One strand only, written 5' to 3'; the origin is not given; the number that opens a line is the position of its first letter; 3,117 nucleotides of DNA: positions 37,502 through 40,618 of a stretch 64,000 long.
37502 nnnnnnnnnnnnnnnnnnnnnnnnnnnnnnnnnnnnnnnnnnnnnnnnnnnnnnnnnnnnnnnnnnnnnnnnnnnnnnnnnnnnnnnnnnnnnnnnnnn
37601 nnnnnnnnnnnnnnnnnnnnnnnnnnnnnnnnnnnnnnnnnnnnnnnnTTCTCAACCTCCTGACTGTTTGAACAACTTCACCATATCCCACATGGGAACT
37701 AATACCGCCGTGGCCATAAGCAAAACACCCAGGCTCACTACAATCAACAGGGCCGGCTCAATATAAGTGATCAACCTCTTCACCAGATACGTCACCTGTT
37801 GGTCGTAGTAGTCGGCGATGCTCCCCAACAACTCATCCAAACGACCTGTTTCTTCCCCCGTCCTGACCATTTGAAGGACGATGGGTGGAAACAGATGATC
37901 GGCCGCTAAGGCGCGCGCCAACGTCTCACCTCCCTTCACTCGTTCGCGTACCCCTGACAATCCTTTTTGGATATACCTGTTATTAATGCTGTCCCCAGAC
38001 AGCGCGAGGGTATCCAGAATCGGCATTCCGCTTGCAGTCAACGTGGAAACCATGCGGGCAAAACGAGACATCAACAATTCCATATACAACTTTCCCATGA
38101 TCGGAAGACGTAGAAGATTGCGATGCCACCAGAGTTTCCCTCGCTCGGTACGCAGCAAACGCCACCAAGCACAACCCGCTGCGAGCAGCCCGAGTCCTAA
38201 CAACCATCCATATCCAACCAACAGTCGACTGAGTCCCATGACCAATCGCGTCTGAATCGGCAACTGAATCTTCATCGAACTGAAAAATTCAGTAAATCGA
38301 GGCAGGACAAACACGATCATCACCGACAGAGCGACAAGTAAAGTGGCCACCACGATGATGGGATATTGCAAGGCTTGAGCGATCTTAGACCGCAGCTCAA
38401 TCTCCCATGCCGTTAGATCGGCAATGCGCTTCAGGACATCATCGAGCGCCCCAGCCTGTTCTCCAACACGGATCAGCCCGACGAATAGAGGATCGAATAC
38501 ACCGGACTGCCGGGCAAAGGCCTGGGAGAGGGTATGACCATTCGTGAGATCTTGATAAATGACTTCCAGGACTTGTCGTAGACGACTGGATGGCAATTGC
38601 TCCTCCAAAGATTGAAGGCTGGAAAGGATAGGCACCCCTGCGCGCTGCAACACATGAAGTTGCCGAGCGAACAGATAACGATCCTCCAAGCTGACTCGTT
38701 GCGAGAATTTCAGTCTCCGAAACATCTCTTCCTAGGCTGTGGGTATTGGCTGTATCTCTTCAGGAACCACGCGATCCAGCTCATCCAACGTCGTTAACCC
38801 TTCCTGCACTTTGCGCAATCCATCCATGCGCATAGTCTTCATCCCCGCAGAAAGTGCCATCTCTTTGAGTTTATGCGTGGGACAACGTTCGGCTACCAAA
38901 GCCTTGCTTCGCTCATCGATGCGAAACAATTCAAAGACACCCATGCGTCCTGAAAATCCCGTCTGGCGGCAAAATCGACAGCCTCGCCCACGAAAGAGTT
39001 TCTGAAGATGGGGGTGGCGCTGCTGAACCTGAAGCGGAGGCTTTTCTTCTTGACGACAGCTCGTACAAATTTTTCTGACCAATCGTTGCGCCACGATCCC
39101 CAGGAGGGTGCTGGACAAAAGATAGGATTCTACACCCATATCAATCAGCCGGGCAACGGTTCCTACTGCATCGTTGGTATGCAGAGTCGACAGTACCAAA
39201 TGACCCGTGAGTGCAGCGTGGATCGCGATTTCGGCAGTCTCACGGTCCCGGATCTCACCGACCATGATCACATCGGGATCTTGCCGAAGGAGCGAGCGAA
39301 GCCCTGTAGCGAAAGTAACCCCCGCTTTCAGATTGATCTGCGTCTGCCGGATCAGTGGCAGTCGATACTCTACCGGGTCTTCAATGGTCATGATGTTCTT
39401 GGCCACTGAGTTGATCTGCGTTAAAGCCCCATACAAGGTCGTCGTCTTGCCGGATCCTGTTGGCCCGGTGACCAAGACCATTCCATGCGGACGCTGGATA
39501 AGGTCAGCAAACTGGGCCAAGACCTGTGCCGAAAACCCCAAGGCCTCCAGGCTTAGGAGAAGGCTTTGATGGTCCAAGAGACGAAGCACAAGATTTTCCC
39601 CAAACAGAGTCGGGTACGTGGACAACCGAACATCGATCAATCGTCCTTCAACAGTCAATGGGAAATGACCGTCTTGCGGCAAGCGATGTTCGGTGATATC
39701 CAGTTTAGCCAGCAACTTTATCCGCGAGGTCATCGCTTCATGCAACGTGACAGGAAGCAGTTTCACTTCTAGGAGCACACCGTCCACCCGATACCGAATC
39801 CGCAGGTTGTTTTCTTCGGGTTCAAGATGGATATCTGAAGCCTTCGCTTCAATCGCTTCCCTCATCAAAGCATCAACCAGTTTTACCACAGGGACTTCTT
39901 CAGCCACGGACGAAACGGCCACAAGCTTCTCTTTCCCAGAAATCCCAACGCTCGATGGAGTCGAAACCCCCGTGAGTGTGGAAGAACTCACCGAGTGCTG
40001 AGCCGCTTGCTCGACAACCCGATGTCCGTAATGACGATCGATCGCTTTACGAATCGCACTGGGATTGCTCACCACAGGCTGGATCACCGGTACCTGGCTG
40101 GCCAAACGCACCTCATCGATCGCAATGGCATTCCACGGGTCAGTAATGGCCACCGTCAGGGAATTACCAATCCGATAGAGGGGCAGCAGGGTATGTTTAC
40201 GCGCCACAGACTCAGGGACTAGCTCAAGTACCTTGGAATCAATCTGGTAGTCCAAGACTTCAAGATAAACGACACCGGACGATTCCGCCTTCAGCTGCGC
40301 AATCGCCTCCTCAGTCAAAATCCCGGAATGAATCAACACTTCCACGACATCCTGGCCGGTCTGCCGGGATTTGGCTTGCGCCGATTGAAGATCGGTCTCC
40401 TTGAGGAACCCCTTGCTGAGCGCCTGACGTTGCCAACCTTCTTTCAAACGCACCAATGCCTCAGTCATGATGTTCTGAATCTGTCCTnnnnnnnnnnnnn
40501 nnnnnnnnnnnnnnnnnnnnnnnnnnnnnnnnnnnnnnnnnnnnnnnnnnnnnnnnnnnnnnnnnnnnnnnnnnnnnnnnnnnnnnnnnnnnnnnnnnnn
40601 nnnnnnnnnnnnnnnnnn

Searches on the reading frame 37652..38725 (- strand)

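Call 41: search_protein_families(library=pfam, proteins=[window:37652-38725:-])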
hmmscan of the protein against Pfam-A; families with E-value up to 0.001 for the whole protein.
window:37652-38725:- (357 aa): 1 family
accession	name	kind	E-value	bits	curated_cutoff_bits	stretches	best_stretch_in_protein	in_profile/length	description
PF00482.28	T2SSF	-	3.9e-56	188.8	25.2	2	19-142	1-125/125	Type II secretion system (T2SS), protein F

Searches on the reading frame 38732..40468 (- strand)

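Call 41: search_protein_families(library=pfam, proteins=[window:38732-40468:-])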
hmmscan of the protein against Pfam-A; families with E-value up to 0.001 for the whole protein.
window:38732-40468:- (578 aa): 4 families
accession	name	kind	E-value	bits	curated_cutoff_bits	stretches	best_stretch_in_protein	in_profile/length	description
PF00437.27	T2SSE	-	3e-137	457.6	24.9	1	190-566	4-370/370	Type II/IV secretion system protein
PF05157.20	MshEN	-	1.6e-18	66.9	23.1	1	65-150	2-87/90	MshEN domain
PF13191.12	AAA_16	-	0.00018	22.5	32.6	1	317-415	9-103/167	AAA ATPase domain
PF25199.1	nSTAND_NTPase5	-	0.00065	20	34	0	322-366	35-80/145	Novel STAND NTPase 5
